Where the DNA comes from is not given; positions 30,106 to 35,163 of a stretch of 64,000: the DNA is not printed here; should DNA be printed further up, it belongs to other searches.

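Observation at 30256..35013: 1,585-aa surface protein combining lamin-tail-domain repeats with a two-HKD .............-D-family nuclease module and Ca-binding TSP3-like repeats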

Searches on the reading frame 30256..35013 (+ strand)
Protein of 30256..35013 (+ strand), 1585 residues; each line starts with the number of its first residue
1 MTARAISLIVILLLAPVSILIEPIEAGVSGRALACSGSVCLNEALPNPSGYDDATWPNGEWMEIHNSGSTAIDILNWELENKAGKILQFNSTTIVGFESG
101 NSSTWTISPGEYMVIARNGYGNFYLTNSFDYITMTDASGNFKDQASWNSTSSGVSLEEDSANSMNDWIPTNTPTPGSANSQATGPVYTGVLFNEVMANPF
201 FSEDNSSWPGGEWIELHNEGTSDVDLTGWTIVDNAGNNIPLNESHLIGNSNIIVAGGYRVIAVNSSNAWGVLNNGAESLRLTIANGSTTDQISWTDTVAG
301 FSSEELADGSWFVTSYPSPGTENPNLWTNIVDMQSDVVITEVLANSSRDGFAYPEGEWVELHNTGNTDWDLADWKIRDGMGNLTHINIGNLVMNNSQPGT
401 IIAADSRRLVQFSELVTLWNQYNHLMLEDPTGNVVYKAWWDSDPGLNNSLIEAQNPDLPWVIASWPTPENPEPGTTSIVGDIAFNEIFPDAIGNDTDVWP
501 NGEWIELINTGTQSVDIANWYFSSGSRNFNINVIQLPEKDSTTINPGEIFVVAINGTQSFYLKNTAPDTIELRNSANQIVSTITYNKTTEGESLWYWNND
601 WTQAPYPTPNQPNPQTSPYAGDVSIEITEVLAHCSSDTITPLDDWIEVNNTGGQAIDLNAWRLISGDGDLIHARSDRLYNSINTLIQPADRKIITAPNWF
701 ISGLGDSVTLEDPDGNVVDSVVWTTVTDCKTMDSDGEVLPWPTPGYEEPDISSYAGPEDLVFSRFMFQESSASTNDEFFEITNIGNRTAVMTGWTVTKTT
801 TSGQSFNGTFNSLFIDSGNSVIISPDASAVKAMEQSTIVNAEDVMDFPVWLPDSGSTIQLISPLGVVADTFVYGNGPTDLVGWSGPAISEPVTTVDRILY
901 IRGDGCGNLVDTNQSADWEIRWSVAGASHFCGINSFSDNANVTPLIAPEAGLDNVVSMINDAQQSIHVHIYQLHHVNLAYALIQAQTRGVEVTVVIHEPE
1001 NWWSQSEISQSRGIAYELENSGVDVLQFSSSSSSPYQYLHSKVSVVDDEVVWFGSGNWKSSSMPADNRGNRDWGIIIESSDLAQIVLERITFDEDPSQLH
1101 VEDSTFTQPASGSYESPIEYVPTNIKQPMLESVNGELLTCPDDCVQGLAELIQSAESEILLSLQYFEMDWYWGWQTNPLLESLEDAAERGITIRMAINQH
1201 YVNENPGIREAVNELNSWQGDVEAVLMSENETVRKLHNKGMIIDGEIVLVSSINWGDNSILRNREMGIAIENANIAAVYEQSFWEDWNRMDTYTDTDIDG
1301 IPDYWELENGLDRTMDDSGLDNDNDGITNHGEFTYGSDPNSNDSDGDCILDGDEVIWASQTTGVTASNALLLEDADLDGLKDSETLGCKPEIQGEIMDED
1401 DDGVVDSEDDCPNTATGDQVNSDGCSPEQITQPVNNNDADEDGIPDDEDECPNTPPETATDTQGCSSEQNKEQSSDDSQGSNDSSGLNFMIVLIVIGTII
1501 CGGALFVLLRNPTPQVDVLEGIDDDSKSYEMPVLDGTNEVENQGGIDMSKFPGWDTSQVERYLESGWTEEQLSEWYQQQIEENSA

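Call 5: search_protein_families(library=pfam, proteins=[window:30256-35013:+], max_evalue=0.1)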
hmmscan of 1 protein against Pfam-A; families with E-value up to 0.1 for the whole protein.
window:30256-35013:+ (1585 aa): 6 families
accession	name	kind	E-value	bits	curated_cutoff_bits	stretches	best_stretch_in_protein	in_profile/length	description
PF00932.25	LTD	-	1.4e-70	235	34.3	6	188-295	6-108/109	Lamin Tail Domain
PF13091.12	PLDc_2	-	9.8e-41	139.1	27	2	1149-1287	2-132/132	PLD-like domain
PF00614.28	PLDc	-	5.3e-07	29.8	21.9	1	1236-1259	5-28/28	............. D Active site motif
PF11495.14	Regulator_TrmB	-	6.4e-06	26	22.2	1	1144-1293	11-135/233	Archaeal transcriptional regulator TrmB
PF02412.23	TSP_3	-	0.0038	17.3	25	1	1436-1455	13-32/36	Thrombospondin type 3 repeat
PF03495.19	Binary_toxB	-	0.0082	16.8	25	1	1295-1356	2-61/78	Clostridial binary toxin B/anthrax toxin PA Ca-binding domain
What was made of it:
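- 34132..34695 (+): Acidic TSP3-like stalk (aa 1293-1480): six DxDxDG motifs and two CPNT...GC pairs. Pfam TSP_3 17.3 bits and Binary_toxB Ca-binding domain 16.8 bits, both below the 25-bit cut-off (call 5).
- On PLD (HKD) phosphodiesterase superfamily: PLDc_2 139.1 bits against 27; PLDc 29.8 against 21.9 (call 5).
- On Thrombospondin type-3 / bacterial TSP3 calcium-binding repeats: TSP_3 17.3 bits against 25 (call 5).
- Checked: LTD repeats: Pfam LTD PF00932 gives E=1.4e-70, 235 bits against a cut-off of 34.3, in 6 stretches (call 5).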

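Call 7: search_solved_structures(query=window:30256-35013:+, max_evalue=0.01, show_alignments=2)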
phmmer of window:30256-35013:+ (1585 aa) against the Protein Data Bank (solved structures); distinct sequences matched with E-value up to 0.01: 5.
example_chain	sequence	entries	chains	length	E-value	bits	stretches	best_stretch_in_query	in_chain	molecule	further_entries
6ehi_A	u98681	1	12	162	2.6e-10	41.4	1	932-1063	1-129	Nuclease NucT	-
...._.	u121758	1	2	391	2.9e-07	31.3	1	1166-1290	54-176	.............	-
1byr_A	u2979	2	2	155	8.8e-05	23.1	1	954-1073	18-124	PROTEIN (ENDONUCLEASE)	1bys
9lkx_K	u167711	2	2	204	0.0065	16.9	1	1127-1291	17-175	Mitochondrial cardiolipin hydrolase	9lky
4ggj_A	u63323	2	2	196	0.0071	16.8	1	1229-1291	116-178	Mitochondrial cardiolipin hydrolase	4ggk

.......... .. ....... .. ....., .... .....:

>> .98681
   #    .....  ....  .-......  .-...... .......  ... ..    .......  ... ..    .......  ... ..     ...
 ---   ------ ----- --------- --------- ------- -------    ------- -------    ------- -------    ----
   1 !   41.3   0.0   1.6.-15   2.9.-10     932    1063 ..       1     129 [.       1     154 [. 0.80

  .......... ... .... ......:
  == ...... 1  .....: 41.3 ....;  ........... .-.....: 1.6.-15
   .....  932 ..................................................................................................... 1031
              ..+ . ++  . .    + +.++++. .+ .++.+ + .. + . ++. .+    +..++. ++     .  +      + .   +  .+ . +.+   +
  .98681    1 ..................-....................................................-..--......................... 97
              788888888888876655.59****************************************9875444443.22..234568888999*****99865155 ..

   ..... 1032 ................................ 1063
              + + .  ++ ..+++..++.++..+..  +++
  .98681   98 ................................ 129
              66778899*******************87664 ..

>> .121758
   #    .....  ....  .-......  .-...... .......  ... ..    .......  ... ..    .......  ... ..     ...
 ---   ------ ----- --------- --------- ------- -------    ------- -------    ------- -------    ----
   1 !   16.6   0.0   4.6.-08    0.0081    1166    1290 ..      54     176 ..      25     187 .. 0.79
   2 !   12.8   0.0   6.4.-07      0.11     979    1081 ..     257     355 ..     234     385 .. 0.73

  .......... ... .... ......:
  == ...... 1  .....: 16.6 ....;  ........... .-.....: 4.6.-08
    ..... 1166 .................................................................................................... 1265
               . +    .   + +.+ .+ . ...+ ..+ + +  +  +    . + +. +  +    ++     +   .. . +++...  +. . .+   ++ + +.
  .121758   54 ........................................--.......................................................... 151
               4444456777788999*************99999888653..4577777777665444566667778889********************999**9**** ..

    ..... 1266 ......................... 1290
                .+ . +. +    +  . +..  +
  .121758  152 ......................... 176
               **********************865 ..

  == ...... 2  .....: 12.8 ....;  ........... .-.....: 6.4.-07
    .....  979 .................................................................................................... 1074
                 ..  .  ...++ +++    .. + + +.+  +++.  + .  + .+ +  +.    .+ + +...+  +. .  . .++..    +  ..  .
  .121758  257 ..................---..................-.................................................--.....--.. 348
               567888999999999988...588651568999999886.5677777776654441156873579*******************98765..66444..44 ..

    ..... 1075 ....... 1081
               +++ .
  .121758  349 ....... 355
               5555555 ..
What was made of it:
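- Single-sequence PDB search puts NucT first at 2.6e-10 (call 7).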

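Call 8: search_protein_families(library=ncbifam, proteins=[window:30256-35013:+], max_evalue=0.01)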
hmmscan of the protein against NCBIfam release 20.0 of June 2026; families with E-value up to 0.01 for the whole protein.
window:30256-35013:+ (1585 aa): 10 families
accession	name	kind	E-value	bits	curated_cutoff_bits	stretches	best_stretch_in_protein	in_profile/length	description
NF038319.1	DISARM_DrmC_I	equivalog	2.4e-23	82.9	133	2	1146-1281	97-229/236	DISARM system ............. D-like protein DrmC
NF010492.0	PRK13912.1-3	equivalog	3.3e-15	56.1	297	2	951-1063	35-145/178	nuclease NucT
NF010491.0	PRK13912.1-2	equivalog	2.7e-14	53.3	225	1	951-1062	37-146/180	nuclease NucT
NF010490.0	PRK13912.1-1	equivalog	6.5e-14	52.3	211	2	953-1063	33-129/159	nuclease NucT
TIGR04265.1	bac_cardiolipin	equivalog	1.7e-10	40.5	290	2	955-1062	323-423/483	cardiolipin synthase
NF010493.0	PRK13912.1-4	equivalog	2.2e-10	40.8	351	1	930-1063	8-138/171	nuclease NucT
NF053612.1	anchor_PA1041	equivalog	1.6e-07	31.5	250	2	1398-1434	77-113/236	PA1041 family peptidoglycan-binding anchor lipoprotein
NF008427.0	PRK11263.1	equivalog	6e-07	28.9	281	1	938-1197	7-254/409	cardiolipin synthase ClsB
NF041068.1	DpdK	equivalog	0.0055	16.3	100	0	1164-1266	52-146/167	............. D-like domain-containing protein DpdK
NF042425.1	Amuc_1099_fam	equivalog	0.0096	15.5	50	0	1299-1344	106-152/321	Amuc_1099 family pilus-like system protein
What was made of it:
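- On LTD-bearing extracellular nucleases (ExeM/Xds, Hvo_1477): No such domain was found by Pfam or NCBIfam (calls 5, 8).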
